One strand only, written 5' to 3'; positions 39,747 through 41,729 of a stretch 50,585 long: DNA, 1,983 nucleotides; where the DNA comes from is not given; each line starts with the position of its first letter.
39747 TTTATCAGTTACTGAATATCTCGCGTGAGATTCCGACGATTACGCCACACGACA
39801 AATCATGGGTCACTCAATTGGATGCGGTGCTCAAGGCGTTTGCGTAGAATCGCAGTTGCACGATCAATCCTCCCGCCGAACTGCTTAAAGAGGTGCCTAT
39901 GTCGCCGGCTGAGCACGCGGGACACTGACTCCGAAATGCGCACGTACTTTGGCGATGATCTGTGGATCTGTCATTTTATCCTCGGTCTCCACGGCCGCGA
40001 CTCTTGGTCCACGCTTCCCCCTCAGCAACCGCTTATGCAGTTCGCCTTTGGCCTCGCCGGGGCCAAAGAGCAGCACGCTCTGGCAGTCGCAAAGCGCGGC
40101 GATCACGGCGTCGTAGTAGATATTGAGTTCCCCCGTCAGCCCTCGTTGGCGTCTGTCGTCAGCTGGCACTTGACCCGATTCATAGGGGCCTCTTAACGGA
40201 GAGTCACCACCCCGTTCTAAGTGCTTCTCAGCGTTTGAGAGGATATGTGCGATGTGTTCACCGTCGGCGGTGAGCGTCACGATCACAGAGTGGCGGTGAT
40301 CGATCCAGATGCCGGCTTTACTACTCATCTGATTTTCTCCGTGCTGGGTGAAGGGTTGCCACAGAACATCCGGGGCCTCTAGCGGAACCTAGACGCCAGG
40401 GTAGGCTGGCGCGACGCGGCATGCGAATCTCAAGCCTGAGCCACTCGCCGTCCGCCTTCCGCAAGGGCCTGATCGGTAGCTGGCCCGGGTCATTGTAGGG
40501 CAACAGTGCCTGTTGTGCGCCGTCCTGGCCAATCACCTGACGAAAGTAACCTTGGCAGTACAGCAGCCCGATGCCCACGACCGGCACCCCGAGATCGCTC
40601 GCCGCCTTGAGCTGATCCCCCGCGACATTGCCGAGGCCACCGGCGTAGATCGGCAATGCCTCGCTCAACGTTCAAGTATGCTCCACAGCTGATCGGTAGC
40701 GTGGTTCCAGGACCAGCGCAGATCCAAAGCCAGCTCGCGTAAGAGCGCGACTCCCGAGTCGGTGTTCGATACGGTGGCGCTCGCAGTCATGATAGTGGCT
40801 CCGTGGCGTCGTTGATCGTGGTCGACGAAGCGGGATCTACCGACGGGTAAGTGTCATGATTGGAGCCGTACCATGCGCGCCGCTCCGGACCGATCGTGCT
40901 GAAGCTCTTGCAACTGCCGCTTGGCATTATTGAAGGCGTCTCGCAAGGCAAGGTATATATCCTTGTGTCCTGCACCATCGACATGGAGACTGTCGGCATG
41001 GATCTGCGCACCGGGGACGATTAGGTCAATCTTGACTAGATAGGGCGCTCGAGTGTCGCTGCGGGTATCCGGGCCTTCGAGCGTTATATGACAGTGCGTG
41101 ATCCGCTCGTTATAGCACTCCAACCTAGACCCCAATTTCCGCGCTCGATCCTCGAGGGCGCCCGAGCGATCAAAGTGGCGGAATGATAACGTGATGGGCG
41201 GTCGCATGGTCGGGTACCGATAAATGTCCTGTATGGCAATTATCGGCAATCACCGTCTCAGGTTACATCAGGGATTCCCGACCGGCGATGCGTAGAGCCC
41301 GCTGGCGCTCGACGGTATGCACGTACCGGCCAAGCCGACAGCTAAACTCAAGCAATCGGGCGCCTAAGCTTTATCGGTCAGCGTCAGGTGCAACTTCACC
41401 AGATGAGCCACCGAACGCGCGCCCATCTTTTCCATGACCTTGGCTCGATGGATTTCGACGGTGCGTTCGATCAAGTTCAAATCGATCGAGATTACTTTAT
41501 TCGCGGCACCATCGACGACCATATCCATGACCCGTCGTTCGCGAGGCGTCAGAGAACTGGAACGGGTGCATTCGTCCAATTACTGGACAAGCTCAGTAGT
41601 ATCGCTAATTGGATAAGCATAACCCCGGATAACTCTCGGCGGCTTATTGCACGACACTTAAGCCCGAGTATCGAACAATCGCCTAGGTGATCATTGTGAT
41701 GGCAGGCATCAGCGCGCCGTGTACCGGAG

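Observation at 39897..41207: Stand-alone eRF1 M-domain-like protein with an RGGD loop, on the same strand as an HPF/RaiA hibernation factor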

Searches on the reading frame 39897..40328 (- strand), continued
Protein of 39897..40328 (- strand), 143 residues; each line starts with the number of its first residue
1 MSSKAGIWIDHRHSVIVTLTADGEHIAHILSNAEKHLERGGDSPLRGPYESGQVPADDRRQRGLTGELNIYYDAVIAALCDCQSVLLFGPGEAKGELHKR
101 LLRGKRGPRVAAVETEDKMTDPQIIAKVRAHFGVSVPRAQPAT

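Call 82: search_protein_families(library=pfam, proteins=[P0139, P0179, P0148, P0135, P0195, P0180, P0123, P0124, P0146, P0144], max_evalue=0.01)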
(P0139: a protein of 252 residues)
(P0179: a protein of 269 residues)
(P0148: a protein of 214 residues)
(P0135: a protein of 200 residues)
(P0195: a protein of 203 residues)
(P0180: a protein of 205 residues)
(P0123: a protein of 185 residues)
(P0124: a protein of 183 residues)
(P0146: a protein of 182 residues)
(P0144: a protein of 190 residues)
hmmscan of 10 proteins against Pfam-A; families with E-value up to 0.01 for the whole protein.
P0139 (252 aa): 1 family
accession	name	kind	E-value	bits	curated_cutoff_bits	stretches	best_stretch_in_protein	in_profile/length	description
PF11154.13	DUF2934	-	3.7e-08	33.3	22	1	217-251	2-36/37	Protein of unknown function (DUF2934)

P0179 (269 aa): 3 families
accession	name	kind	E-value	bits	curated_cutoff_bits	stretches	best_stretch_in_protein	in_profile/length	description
PF16561.11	AMPK1_CBM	-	5.3e-11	43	26.8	1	19-103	2-82/85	Glycogen recognition site of AMP-activated protein kinase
PF22058.2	X25_BaPul_like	-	1.4e-05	25.6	27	1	34-79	11-58/87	Pullulanase X25 domain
PF02922.24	CBM_48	-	3e-05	24.7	22.4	1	16-75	10-72/83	Carbohydrate-binding module 48 (Isoamylase N-terminal domain)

P0148 (214 aa): 1 family
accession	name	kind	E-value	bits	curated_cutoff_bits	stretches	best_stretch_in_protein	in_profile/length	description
PF11154.13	DUF2934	-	4.6e-11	42.6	22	1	181-213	3-35/37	Protein of unknown function (DUF2934)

P0135 (200 aa): 0 families

P0195 (203 aa): 0 families

P0180 (205 aa): 0 families

P0123 (185 aa): 0 families

P0124 (183 aa): 0 families

P0146 (182 aa): 0 families

P0144 (190 aa): 0 families

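Call 86: search_protein_families(library=padloc, proteins=[window:39897-40328:-, P0228, P0156, P0130, P0222], max_evalue=0.1)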
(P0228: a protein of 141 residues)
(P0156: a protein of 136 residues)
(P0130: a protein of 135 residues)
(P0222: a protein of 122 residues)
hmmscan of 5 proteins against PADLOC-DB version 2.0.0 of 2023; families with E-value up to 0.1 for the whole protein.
window:39897-40328:- (143 aa): 0 families

P0228 (141 aa): 0 families

P0156 (136 aa): 0 families

P0130 (135 aa): 0 families

P0222 (122 aa): 1 family
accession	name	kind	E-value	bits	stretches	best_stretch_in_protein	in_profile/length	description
PDLC04551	PDC-M27A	-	0.018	12.3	1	14-86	255-327/359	-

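Call 88: fold_search(model_id=the predicted structure, library=viral)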
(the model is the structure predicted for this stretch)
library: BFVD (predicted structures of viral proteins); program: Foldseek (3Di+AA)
matches with E <= 10: 926; with E <= 0.001: 7
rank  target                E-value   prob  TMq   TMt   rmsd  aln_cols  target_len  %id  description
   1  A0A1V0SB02            6.6e-06  1.00  0.54  0.36   6.7       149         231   11  Peptide chain release factor 1 eRF1 [Catovirus CTV1]
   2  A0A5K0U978            9.0e-05  1.00  0.54  0.35   5.6       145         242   13  Eukaryotic peptide chain release factor subunit 1 [Yasminevirus sp. GU-2018]
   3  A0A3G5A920            2.6e-04  1.00  0.56  0.25   6.3       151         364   15  Peptide chain release factor eRF1/aRF1 [Hyperionvirus sp.]
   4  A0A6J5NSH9            5.7e-04  1.00  0.48  0.43   7.1       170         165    9  RuvC Holliday junction resolvasome, endonuclease subunit [uncultured Caudovirales phage]
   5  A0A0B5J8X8            6.0e-04  1.00  0.40  0.15   9.3       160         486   18  Uncharacterized protein [Pandoravirus inopinatum]
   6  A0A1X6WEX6            7.8e-04  1.00  0.49  0.29   6.1       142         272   15  (no name in the UniProt tables at hand)
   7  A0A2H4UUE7            8.3e-04  1.00  0.54  0.31   6.1       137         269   13  Eukaryotic release factor eRF1 [Bodo saltans virus]
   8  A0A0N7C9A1            2.3e-03  0.92  0.33  0.31  12.8       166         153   12  (no name in the UniProt tables at hand)
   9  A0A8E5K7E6            2.8e-03  0.92  0.32  0.29  10.9       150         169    9  (no name in the UniProt tables at hand)
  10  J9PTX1                4.3e-03  1.00  0.42  0.57   8.8       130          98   12  Uncharacterized protein [Bacillus phage BCD7]
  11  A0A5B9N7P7            4.9e-03  0.98  0.45  0.34  11.6       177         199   12  Uncharacterized protein [Aeromonas phage 4L372D]
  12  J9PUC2                8.2e-03  0.93  0.35  0.38   8.7       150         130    9  Uncharacterized protein [Bacillus phage BCD7]
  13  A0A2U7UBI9            9.3e-03  0.84  0.34  0.20   9.7       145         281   16  Uncharacterized protein [Pandoravirus neocaledonia]
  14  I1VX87                1.2e-02  0.96  0.46  0.36   7.7       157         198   10  (no name in the UniProt tables at hand)
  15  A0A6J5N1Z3            1.3e-02  0.96  0.46  0.37   7.5       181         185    6  Uncharacterized protein [uncultured Caudovirales phage]
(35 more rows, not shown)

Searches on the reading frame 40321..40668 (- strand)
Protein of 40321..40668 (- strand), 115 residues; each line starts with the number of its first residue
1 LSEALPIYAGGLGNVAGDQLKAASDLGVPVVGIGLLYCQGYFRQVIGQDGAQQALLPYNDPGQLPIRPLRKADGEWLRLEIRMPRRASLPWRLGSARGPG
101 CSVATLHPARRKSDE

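Call 3: search_protein_families(library=pfam, proteins=[window:40321-40668:-], max_evalue=1)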
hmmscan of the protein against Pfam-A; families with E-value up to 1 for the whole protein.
window:40321-40668:- (115 aa): 1 family
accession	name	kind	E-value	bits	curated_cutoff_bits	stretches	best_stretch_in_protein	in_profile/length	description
PF00343.26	Phosphorylase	-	0.00016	20.5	27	1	9-53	22-65/713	Carbohydrate phosphorylase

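Call 4: search_protein_families(library=ncbifam, proteins=[window:40321-40668:-], max_evalue=1)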
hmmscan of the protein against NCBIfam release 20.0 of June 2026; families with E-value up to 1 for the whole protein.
window:40321-40668:- (115 aa): 5 families
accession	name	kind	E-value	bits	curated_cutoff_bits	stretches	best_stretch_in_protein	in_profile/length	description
TIGR02094.1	more_P_ylases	subfamily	1.4e-29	103.3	191.7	1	2-86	11-95/600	alpha-glucan family phosphorylase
NF041129.1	maldex_phorlase_Thcocales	equivalog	2.7e-26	92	1500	1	1-83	108-190/816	maltodextrin phosphorylase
TIGR02093.1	P_ylase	subfamily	0.0001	20.6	552.9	1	9-53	111-154/804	glycogen/starch/alpha-glucan family phosphorylase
NF011561.0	PRK14985.1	equivalog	0.02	13.1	1273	1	9-52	113-155/800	maltodextrin phosphorylase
NF011562.0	PRK14986.1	equivalog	0.073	11.1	1546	1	9-53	123-166/815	glycogen phosphorylase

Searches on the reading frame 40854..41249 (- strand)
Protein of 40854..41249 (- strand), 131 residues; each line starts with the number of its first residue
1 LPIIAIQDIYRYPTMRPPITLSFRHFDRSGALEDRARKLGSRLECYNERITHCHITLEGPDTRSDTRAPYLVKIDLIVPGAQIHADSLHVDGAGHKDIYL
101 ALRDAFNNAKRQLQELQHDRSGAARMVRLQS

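Call 3: search_protein_families(library=pfam, proteins=[window:40854-41249:-], max_evalue=1)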
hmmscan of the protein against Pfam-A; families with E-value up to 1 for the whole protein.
window:40854-41249:- (131 aa): 1 family
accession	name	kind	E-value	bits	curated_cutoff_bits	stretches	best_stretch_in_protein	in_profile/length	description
PF02482.25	Ribosomal_S30AE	-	3.6e-10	40.9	23.7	1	19-117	1-84/88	Sigma 54 modulation protein / S30EA ribosomal protein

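Call 4: search_protein_families(library=ncbifam, proteins=[window:40854-41249:-], max_evalue=1)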
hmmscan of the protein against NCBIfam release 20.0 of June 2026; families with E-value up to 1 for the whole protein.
window:40854-41249:- (131 aa): 2 families
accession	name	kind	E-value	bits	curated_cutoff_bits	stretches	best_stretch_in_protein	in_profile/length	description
TIGR00741.1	yfiA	equivalog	2.3e-05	24.8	40.9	1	41-120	25-95/102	ribosome hibernation-promoting factor, HPF/YfiA family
NF007654.0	PRK10324.1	equivalog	0.0025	18.3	158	1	88-124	60-94/113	ribosome-associated translation inhibitor RaiA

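Call 91: search_solved_structures(query=window:40854-41207:-, max_evalue=1, show_alignments=1)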
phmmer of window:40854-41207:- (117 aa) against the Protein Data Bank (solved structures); distinct sequences matched with E-value up to 1: 7.
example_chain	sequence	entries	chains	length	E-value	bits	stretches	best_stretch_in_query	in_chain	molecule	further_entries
9t0z_9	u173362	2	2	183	2.4e-12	50.3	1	1-109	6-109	Ribosome hibernation promoting factor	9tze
1l4s_A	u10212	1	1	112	0.022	18.2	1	75-111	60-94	Protein yfiA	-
5fdu_1x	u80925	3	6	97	0.023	18.2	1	74-109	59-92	Ribosome-associated inhibitor A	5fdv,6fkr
12dq_1y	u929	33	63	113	0.023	18.2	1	74-111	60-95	Ribosome-associated inhibitor A | Protein yfiA | Protein Y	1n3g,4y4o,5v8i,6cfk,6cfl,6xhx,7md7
4v8i_AY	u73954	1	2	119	0.025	18.1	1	74-110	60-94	Ribosome-associated inhibitor A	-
4v4g_Aa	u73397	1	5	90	0.085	16.4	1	74-104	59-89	protein Y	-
6co7_A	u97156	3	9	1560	0.86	13.1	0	13-45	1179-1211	Predicted protein | Transient receptor potential cation channel subfamily M member-like 2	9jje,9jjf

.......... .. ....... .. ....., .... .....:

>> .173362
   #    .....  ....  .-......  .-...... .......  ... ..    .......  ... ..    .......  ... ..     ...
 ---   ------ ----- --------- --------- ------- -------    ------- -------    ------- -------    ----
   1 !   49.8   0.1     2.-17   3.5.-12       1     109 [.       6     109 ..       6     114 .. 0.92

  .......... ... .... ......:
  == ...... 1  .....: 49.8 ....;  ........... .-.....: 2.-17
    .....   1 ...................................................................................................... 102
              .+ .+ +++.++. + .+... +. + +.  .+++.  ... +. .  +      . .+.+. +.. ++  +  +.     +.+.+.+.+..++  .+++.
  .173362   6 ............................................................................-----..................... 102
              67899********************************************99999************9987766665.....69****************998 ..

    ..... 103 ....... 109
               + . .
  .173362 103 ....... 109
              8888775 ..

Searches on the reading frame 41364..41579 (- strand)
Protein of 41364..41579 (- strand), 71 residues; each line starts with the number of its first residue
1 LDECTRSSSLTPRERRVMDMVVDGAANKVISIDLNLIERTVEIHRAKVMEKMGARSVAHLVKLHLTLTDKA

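Call 3: search_protein_families(library=pfam, proteins=[window:41364-41579:-], max_evalue=1)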
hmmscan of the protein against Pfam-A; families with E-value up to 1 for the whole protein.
window:41364-41579:- (71 aa): 2 families
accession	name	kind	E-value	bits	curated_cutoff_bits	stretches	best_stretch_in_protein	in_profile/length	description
PF00196.25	GerE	-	4.4e-18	65.1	23.5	1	8-62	1-55/57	Bacterial regulatory proteins, luxR family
PF08281.18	Sigma70_r4_2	-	0.01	15.9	25.7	1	9-52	10-54/54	Sigma-70, region 4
